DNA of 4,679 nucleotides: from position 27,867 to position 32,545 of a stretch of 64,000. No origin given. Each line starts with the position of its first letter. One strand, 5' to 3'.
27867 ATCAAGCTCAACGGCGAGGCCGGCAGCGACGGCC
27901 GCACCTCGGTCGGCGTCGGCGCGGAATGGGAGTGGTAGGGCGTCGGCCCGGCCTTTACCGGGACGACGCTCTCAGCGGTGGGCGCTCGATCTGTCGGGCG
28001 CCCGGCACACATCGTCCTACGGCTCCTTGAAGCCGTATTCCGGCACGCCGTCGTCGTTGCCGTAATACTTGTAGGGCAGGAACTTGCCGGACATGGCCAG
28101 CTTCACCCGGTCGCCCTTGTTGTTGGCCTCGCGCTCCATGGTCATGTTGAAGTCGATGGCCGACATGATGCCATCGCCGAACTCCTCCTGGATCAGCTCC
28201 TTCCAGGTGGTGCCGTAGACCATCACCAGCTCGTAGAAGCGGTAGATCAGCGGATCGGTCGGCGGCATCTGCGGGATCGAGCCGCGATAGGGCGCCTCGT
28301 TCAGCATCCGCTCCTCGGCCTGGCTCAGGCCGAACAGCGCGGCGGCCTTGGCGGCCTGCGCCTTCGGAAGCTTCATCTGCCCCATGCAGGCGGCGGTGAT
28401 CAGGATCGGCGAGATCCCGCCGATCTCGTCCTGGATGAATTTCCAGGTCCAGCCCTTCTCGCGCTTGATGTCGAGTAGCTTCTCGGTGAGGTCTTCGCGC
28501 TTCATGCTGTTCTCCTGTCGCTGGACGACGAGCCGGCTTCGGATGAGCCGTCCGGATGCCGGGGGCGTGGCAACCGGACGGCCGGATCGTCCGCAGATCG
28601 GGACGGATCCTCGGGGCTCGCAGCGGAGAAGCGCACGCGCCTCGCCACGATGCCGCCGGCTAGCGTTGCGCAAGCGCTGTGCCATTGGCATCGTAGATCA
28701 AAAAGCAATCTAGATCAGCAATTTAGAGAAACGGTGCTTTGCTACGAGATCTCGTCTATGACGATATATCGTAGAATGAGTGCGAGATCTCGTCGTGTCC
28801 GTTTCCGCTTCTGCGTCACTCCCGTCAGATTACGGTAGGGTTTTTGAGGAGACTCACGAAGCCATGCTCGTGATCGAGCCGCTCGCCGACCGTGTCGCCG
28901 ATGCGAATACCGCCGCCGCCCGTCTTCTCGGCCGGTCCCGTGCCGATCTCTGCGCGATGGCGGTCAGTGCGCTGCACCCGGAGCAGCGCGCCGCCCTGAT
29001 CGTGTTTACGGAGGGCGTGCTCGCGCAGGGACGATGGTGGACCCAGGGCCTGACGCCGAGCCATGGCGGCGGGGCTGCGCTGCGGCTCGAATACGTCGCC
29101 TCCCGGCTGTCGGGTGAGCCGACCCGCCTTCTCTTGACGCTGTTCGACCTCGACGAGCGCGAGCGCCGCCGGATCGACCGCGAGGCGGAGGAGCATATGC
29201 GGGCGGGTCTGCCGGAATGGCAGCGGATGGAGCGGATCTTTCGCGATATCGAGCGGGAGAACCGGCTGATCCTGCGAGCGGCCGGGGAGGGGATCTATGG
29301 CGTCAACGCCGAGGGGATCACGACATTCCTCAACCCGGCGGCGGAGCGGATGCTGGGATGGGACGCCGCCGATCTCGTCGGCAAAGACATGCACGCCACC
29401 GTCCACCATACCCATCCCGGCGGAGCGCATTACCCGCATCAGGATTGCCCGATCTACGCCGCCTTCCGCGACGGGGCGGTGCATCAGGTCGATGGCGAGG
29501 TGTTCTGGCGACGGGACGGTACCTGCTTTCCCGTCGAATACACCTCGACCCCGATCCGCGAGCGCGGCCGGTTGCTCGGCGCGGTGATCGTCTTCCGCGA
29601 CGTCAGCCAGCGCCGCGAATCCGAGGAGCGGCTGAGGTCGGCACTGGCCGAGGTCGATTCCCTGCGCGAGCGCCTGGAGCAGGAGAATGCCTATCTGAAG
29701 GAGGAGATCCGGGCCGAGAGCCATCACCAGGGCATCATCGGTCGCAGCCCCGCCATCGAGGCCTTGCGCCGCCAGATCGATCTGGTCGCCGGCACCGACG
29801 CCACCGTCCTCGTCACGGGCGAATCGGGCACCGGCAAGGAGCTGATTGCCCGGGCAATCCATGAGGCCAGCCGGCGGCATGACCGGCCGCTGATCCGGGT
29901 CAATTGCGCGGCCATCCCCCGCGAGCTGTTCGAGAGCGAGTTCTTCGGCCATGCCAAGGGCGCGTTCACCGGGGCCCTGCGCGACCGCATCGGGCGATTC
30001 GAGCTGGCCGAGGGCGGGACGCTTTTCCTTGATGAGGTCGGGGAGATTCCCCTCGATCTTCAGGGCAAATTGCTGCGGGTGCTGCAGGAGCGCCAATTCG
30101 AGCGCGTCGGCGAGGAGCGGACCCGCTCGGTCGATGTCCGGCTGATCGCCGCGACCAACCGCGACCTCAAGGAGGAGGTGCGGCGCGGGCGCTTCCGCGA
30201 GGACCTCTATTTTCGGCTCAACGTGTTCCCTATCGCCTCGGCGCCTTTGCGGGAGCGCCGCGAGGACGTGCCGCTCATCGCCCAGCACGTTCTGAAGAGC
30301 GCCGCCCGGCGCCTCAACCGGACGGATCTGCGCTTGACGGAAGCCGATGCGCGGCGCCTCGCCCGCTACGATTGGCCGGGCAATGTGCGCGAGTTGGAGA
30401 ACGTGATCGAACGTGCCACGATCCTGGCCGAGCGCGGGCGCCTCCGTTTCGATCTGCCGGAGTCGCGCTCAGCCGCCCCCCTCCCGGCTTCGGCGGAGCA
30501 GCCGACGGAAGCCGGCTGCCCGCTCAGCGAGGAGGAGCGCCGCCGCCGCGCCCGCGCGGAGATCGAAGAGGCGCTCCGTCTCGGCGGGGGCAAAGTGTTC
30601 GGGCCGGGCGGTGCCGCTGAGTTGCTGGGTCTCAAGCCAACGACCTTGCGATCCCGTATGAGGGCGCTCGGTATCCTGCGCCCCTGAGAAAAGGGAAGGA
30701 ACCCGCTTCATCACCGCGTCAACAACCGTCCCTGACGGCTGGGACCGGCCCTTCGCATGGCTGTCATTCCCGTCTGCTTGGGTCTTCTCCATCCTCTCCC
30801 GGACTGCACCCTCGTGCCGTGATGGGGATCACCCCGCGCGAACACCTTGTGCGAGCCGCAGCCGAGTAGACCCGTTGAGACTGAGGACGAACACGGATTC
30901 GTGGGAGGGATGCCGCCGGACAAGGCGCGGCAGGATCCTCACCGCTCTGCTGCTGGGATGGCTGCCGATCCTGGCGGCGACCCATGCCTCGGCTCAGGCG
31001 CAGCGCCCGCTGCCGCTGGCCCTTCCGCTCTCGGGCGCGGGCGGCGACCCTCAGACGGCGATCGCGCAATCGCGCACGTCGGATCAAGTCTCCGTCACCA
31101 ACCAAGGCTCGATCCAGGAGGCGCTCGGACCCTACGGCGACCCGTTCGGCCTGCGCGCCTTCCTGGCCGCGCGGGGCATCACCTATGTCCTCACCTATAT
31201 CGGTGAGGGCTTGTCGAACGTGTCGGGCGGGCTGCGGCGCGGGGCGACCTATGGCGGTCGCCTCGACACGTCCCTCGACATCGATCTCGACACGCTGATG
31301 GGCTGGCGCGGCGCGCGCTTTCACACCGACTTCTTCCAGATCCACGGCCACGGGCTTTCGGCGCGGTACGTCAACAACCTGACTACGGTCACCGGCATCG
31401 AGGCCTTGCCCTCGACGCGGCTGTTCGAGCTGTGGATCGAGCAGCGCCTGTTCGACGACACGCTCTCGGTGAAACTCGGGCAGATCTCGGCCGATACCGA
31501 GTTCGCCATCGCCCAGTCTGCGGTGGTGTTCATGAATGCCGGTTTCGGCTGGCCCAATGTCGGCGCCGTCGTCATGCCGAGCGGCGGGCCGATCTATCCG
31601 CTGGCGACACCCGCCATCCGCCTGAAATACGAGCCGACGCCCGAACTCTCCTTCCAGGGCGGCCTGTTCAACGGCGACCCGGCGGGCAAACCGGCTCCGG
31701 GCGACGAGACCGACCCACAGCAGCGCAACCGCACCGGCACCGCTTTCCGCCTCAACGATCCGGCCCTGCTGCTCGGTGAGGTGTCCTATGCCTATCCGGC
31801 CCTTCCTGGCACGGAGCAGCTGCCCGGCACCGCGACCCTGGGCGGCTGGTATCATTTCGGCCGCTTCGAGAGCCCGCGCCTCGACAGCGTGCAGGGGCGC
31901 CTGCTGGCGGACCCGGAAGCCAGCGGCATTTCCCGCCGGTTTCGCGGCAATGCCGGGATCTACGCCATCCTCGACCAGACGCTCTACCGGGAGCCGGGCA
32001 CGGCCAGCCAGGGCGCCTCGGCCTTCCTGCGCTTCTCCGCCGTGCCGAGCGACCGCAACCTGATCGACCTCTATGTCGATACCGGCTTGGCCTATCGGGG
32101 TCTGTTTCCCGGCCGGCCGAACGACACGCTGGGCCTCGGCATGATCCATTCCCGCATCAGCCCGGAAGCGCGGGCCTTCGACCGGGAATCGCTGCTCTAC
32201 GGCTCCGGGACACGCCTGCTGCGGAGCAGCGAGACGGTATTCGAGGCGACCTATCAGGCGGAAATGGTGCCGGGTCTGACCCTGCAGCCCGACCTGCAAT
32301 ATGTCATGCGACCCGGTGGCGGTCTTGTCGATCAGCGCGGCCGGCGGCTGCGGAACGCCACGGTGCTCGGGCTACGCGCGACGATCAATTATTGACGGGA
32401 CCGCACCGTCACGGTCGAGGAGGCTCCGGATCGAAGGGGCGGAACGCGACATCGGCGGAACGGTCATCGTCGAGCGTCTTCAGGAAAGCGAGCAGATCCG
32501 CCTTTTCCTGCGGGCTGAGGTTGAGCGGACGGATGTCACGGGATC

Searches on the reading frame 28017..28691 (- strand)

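Call 3: search_protein_families(library=pfam, proteins=[window:28017-28691:-])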
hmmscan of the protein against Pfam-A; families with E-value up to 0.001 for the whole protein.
window:28017-28691:- (224 aa): 2 families
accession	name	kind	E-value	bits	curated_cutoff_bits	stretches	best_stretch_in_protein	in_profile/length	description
PF02560.19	Cyanate_lyase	-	2.1e-35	120.7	25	1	141-208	1-68/69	Cyanate lyase C-terminal domain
PF21291.3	CYNS_N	-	2.2e-14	53.6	27.1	1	65-134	1-69/69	Cyanate hydratase, N-terminal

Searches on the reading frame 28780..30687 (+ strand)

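Call 3: search_protein_families(library=pfam, proteins=[window:28780-30687:+])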
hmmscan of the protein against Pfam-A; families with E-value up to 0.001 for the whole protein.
window:28780-30687:+ (635 aa): 12 families
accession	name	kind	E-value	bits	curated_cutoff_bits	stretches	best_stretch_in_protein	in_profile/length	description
PF00158.32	Sigma54_activat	-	8.3e-74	247.3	20.2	1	319-485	1-167/168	Sigma-54 interaction domain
PF14532.12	Sigma54_activ_2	-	1.1e-21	77.9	25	1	320-484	1-132/138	Sigma-54 interaction domain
PF25601.1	AAA_lid_14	-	2.6e-20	72.5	27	1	491-558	1-68/87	AAA+ ATPase lid domain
PF00989.32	PAS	-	8.4e-18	64.9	22.6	1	161-275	3-113/113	PAS fold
PF13426.13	PAS_9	-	2.6e-15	57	27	1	170-277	2-103/103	PAS domain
PF08448.16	PAS_4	-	5.9e-12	46.2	23.1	1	168-280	4-110/110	PAS fold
PF07728.20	AAA_5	-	3.6e-09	37.2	22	1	343-462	2-124/139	AAA domain (dynein-related subfamily)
PF13188.13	PAS_8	-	2.4e-08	34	21.8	0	164-211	6-50/65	PAS domain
PF00004.35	AAA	-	2.1e-07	31.9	21.2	1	343-479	1-130/131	ATPase family associated with various cellular activities (AAA)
PF13191.12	AAA_16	-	1.1e-05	26.4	32.6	1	320-434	3-119/167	AAA ATPase domain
PF08447.18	PAS_3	-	8e-05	23.3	25.6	0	182-264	2-81/89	PAS fold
PF01078.27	Mg_chelatase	-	0.00043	20.2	20.3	0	400-460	95-157/207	Magnesium chelatase, subunit ChlI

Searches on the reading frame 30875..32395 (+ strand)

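Call 3: search_protein_families(library=pfam, proteins=[window:30875-32395:+])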
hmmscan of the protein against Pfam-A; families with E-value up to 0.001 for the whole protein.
window:30875-32395:+ (506 aa): 1 family
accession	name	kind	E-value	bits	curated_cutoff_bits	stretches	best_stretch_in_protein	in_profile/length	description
PF04966.18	OprB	-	1e-92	311.9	22.9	1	121-506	1-372/372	Carbohydrate-selective porin, OprB family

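Call 4: search_protein_families(library=ncbifam, proteins=[window:30875-32395:+], max_evalue=0.01)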
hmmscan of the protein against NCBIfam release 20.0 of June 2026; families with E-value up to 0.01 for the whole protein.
window:30875-32395:+ (506 aa): 0 families
